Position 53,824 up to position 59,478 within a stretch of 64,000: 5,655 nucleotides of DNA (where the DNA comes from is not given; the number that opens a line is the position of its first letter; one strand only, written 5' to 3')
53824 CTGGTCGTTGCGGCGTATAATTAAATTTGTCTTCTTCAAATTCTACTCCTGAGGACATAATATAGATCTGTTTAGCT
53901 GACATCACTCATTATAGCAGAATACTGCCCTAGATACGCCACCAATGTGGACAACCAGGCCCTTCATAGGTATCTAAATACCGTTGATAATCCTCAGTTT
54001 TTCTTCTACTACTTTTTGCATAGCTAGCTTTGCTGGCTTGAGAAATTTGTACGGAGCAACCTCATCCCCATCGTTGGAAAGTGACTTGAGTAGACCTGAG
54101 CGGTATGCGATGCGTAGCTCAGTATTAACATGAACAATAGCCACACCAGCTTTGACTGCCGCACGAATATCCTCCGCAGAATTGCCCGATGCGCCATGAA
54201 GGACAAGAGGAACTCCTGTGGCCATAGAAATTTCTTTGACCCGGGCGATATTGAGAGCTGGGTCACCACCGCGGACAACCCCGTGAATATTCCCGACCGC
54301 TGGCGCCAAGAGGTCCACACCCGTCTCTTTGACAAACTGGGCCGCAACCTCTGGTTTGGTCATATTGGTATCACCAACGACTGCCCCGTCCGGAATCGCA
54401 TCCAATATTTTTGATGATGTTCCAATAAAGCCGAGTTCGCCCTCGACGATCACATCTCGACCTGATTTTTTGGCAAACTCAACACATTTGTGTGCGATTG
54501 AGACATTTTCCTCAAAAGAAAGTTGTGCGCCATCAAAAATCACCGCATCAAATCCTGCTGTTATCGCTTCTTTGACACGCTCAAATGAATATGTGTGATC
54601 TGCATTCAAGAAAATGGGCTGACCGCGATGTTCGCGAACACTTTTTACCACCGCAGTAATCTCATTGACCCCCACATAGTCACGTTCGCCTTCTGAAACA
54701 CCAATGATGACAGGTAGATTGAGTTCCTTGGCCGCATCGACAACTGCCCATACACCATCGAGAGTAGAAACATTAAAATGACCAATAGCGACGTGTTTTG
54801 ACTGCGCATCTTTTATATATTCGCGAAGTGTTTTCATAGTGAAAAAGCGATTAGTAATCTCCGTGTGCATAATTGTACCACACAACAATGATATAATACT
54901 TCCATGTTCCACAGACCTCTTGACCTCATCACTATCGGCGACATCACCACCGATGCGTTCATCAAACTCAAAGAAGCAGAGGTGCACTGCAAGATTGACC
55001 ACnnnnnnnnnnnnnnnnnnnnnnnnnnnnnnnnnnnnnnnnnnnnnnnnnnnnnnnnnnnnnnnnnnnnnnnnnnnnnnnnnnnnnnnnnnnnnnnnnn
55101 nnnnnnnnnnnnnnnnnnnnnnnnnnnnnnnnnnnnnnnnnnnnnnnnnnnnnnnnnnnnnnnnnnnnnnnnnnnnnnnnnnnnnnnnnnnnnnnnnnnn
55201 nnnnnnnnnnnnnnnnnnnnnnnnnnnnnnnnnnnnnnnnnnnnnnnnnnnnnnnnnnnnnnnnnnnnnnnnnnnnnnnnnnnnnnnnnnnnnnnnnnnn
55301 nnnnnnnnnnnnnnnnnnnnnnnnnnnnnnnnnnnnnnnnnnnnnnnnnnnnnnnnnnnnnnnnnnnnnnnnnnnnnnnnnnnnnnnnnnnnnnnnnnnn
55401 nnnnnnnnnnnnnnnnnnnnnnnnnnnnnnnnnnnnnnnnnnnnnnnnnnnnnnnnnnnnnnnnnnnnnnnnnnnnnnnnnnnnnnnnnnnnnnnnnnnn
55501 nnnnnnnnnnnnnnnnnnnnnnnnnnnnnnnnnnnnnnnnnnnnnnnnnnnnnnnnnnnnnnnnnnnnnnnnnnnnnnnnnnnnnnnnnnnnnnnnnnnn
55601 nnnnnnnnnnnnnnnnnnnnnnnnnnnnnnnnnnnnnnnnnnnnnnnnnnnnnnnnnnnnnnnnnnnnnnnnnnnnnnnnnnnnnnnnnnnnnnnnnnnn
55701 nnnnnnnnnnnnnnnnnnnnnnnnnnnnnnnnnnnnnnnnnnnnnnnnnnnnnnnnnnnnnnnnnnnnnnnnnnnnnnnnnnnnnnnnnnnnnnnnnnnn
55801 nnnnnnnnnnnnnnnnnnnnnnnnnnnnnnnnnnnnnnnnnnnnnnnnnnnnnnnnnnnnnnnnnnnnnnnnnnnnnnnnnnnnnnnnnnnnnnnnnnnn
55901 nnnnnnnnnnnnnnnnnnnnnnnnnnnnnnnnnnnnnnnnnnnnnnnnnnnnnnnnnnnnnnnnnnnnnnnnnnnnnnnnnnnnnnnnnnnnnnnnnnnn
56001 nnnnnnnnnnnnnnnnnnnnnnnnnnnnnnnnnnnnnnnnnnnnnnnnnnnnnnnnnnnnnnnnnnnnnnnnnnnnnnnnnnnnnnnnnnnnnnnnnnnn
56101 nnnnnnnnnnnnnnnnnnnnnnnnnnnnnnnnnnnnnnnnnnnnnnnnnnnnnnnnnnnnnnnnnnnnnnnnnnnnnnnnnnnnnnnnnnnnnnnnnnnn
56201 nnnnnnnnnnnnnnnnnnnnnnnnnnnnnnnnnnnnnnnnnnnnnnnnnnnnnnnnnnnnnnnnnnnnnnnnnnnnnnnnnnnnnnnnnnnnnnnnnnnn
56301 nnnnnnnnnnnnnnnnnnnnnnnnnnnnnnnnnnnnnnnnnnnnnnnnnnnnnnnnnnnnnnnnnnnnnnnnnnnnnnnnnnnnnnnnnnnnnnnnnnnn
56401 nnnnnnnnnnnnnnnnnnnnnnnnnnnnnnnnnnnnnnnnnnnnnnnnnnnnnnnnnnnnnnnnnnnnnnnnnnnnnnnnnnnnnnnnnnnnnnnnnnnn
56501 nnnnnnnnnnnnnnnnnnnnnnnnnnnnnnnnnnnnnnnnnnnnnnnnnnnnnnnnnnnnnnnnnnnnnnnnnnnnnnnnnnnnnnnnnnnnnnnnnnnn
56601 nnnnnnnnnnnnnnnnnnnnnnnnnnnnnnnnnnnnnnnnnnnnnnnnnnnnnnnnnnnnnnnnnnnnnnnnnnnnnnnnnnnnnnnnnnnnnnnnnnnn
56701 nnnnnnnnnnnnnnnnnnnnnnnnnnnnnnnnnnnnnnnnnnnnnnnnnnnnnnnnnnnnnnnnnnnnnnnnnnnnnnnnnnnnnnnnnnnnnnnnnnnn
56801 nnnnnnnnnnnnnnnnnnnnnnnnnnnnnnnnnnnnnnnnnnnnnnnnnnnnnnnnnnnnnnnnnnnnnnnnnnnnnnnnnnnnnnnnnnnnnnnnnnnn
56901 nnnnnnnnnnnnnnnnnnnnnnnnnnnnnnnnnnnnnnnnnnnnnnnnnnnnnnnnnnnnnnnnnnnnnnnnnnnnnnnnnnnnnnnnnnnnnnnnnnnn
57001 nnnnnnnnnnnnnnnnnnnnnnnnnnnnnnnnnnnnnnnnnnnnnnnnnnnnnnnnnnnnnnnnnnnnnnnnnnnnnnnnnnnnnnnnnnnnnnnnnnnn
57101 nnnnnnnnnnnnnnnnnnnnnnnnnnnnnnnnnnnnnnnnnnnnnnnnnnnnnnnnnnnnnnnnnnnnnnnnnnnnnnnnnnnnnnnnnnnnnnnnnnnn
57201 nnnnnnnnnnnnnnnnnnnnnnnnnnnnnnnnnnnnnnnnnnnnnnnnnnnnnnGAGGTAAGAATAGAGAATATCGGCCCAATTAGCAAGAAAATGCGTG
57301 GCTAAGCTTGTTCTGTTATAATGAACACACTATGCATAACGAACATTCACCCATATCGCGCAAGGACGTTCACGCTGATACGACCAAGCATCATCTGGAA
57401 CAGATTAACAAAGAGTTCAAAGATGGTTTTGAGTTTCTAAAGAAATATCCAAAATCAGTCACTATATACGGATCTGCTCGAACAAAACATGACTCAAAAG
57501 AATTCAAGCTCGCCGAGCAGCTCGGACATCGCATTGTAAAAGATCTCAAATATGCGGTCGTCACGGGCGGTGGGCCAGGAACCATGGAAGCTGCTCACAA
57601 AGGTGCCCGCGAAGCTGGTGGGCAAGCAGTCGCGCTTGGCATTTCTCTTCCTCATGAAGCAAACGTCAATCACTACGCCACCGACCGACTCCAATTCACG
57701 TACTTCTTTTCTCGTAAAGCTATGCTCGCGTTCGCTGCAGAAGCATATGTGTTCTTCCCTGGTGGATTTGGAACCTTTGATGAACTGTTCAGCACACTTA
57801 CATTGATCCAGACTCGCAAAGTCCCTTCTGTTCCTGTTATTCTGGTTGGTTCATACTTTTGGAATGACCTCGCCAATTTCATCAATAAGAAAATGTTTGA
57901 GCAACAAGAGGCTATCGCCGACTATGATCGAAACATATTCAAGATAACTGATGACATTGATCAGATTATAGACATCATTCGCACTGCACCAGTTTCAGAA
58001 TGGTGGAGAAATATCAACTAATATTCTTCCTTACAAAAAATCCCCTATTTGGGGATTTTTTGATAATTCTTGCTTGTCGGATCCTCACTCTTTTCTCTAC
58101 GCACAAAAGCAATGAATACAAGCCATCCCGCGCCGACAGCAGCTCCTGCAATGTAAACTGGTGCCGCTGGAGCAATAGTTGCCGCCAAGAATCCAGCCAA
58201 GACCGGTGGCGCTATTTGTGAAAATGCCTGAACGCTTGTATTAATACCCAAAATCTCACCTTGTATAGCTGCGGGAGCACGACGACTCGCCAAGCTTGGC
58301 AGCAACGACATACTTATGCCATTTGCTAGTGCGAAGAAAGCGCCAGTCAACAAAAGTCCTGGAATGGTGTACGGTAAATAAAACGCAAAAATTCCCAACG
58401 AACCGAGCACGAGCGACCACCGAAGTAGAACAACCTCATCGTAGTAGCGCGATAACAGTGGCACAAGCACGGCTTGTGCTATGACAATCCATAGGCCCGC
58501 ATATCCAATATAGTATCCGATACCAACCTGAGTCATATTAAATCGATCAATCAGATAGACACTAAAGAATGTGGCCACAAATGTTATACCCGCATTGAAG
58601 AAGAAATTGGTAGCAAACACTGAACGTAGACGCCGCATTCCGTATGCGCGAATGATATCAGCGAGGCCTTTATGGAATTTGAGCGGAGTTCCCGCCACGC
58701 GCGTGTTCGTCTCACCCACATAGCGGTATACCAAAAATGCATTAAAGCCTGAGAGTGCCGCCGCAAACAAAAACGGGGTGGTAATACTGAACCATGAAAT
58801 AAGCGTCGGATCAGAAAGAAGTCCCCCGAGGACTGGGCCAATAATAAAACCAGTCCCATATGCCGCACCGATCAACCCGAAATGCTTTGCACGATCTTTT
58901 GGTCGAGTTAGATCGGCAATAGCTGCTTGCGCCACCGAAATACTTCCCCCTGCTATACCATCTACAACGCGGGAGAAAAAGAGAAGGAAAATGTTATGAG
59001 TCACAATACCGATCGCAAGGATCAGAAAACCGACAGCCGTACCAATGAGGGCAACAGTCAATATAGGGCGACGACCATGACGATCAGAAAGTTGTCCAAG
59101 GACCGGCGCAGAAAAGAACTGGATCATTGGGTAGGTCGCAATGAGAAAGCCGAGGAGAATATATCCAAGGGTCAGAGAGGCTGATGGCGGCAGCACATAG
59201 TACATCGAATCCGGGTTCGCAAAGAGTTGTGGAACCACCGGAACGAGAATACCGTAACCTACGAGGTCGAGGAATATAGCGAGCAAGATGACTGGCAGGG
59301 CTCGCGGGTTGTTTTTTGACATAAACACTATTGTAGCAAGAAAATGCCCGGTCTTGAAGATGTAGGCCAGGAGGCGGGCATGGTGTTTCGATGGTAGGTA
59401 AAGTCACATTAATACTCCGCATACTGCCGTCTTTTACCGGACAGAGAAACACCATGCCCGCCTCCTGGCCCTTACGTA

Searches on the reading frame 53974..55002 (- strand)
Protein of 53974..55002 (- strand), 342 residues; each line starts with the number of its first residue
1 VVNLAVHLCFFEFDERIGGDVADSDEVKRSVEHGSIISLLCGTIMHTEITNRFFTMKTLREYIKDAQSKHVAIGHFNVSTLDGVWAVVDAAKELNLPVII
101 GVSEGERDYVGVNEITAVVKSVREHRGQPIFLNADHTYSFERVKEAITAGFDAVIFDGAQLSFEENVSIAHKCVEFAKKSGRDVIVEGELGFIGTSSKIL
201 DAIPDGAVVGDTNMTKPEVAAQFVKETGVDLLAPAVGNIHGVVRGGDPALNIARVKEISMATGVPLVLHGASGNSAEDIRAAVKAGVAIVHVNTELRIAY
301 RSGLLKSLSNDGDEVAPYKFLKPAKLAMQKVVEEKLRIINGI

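Call 10: search_protein_families(library=pfam, proteins=[window:53974-55002:-], max_evalue=0.001)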
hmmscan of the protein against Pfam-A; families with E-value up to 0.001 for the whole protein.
window:53974-55002:- (342 aa): 2 families
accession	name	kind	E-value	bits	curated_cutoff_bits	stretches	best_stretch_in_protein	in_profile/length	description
PF01116.26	F_bP_aldolase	-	1.7e-76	257.8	25.5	1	58-340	2-273/277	Fructose-bisphosphate aldolase class-II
PF02581.23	TMP-TENI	-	5.8e-06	26.2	27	0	140-292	15-176/180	Thiamine monophosphate synthase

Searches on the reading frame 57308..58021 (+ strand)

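Call 11: search_protein_families(library=pfam, proteins=[window:57308-58021:+], max_evalue=0.001)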
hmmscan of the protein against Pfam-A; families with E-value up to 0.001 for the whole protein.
window:57308-58021:+ (237 aa): 2 families
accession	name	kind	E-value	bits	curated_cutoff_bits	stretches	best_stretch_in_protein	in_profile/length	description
PF03641.19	Lysine_decarbox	-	9.8e-28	97.4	27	1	93-222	1-129/131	Possible lysine decarboxylase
PF18306.6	LDcluster4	-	1.7e-13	50.9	26.3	1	50-165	3-115/151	SLOG cluster4 family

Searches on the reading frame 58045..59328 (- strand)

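Call 11: search_protein_families(library=pfam, proteins=[window:58045-59328:-], max_evalue=0.001)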
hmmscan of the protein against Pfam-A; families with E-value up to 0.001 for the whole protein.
window:58045-59328:- (427 aa): 3 families
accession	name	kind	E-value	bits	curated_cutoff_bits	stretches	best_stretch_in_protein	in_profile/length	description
PF07690.21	MFS_1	-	3.3e-44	151.6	33.4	2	14-372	1-344/347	Major Facilitator Superfamily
PF12832.13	MFS_1_like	-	1.8e-11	44.1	25.2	1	56-366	33-345/373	MFS_1 like family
PF00083.30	Sugar_tr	-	1.7e-06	27.6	22.3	1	49-168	38-158/452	Sugar (and other) transporter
